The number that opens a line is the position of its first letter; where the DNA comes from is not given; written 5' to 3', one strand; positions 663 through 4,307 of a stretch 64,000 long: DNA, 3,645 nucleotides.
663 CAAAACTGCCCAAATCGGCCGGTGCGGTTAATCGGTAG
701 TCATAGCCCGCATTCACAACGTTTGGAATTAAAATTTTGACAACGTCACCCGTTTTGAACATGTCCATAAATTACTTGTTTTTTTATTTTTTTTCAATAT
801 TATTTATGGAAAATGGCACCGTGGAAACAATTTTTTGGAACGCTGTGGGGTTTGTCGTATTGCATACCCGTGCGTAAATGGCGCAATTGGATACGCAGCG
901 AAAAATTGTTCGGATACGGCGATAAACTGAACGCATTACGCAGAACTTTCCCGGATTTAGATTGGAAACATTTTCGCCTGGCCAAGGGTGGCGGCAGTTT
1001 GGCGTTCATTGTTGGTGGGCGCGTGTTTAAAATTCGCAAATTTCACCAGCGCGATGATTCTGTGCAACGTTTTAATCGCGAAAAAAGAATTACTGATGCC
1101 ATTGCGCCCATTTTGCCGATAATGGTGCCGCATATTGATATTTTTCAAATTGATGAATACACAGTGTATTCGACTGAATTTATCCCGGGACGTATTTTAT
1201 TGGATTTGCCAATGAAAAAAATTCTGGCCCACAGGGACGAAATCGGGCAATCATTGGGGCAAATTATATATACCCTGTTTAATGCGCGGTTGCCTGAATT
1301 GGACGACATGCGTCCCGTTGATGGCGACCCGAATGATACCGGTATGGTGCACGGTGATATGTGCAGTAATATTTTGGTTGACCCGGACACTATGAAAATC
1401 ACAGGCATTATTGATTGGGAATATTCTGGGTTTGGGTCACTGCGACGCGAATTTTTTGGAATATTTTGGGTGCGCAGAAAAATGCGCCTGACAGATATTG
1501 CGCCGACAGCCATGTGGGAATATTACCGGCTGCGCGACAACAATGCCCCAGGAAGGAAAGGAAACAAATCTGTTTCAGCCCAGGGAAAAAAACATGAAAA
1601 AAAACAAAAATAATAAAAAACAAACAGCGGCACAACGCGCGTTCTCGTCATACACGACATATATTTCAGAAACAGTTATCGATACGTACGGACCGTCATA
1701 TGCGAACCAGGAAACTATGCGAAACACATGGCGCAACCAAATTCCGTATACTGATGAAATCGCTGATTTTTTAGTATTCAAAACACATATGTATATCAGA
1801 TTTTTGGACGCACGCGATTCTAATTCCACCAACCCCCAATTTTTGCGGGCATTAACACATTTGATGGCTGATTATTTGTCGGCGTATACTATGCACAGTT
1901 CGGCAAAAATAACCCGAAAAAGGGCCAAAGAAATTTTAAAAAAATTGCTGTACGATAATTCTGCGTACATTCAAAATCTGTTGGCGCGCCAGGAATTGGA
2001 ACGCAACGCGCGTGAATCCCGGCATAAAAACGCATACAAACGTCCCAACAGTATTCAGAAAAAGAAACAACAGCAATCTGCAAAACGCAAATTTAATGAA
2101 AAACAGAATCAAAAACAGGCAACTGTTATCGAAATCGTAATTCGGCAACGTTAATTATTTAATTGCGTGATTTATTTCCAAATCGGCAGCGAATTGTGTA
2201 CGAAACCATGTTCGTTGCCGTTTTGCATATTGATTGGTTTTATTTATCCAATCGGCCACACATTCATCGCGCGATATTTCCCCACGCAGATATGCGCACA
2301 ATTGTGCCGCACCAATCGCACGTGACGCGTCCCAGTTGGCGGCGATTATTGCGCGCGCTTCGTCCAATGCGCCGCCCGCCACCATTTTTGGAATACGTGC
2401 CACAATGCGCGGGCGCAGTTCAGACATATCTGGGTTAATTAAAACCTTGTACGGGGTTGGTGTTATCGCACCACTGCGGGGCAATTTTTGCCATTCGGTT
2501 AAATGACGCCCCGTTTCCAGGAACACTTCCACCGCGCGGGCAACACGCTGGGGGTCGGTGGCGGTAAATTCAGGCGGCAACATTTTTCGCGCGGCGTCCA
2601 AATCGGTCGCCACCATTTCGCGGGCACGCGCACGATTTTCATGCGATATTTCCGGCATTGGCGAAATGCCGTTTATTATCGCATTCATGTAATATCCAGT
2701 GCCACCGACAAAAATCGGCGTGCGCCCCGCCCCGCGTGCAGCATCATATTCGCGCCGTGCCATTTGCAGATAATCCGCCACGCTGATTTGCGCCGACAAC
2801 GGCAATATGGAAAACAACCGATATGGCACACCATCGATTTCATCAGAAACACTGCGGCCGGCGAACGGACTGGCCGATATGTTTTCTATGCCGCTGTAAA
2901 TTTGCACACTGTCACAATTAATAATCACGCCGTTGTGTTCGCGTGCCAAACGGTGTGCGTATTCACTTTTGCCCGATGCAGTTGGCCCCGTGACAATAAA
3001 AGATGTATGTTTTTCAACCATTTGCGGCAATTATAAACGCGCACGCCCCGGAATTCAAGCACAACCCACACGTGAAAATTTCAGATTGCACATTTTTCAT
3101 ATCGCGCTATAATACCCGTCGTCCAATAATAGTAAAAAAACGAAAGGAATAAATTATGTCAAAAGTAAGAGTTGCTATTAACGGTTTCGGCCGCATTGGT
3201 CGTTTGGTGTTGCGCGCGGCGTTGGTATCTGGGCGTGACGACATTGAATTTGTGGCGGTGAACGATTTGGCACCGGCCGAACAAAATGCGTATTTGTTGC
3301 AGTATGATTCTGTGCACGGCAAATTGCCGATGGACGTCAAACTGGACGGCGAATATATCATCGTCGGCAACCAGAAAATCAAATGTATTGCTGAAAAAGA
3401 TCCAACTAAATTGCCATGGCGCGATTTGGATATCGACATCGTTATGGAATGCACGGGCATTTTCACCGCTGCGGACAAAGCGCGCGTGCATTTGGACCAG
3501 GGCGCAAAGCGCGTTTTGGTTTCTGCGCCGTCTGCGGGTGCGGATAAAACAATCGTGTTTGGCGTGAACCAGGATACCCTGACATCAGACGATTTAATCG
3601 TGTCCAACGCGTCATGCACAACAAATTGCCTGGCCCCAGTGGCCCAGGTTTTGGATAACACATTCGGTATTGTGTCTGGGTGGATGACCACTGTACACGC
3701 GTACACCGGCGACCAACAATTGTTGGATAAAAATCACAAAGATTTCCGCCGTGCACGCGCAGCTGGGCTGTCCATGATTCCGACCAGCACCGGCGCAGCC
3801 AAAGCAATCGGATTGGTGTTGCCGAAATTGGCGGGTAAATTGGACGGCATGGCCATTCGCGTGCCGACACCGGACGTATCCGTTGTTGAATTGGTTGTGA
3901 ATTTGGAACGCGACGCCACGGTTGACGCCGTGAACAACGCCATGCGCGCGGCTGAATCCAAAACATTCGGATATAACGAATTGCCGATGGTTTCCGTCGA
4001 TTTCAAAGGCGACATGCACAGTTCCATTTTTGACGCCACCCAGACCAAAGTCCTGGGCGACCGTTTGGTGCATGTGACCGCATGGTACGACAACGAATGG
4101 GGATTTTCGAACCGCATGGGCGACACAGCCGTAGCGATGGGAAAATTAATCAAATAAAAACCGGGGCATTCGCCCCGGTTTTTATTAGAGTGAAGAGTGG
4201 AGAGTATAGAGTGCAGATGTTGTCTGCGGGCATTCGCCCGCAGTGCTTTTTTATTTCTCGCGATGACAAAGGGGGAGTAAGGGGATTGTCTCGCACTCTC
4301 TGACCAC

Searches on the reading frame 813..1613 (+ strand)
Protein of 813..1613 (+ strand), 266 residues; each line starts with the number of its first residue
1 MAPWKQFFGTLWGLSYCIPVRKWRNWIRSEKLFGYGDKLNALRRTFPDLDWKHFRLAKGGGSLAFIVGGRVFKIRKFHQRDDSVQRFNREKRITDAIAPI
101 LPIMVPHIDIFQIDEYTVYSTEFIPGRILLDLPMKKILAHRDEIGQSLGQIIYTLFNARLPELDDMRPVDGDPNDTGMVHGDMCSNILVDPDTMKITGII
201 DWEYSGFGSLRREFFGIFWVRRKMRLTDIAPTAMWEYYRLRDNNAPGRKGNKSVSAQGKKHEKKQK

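Call 60: search_protein_families(library=pfam, proteins=[window:813-1613:+], max_evalue=0.001)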
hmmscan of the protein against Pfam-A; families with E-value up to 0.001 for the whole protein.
window:813-1613:+ (266 aa): 1 family
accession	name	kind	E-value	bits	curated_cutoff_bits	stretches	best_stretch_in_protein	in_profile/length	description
PF01636.29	APH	-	6.8e-09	36.3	23.2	1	173-219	165-211/239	Phosphotransferase enzyme family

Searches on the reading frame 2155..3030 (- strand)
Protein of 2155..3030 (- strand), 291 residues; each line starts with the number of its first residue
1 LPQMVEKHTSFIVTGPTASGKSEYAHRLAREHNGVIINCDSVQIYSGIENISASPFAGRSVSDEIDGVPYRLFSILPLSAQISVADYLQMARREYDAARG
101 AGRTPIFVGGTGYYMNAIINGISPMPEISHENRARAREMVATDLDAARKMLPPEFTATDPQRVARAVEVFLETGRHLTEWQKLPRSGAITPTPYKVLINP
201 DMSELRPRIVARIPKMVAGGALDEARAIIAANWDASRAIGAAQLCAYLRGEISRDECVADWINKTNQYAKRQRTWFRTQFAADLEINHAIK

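Call 60: search_protein_families(library=pfam, proteins=[window:2155-3030:-], max_evalue=0.001)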
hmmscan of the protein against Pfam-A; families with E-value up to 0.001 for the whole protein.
window:2155-3030:- (291 aa): 3 families
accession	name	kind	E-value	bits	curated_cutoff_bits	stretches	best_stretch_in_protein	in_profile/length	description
PF01715.23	IPPT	-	2.4e-51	175.2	23.6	1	43-279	1-243/243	IPP transferase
PF01745.22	IPT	-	4.9e-05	23.3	20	1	11-57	4-50/233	Isopentenyl transferase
PF13671.12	AAA_33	-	0.00027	21.7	27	0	12-41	3-32/143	AAA domain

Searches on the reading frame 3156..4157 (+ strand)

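Call 60: search_protein_families(library=pfam, proteins=[window:3156-4157:+], max_evalue=0.001)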
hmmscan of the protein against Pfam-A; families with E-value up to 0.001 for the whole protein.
window:3156-4157:+ (333 aa): 2 families
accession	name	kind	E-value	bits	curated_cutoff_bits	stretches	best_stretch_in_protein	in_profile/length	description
PF02800.25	Gp_dh_C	-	2.5e-61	206.3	24.4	1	159-311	1-158/158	Glyceraldehyde 3-phosphate dehydrogenase, C-terminal domain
PF00044.30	Gp_dh_N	-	7.2e-39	132.6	31.7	1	4-105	1-100/101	Glyceraldehyde 3-phosphate dehydrogenase, NAD binding domain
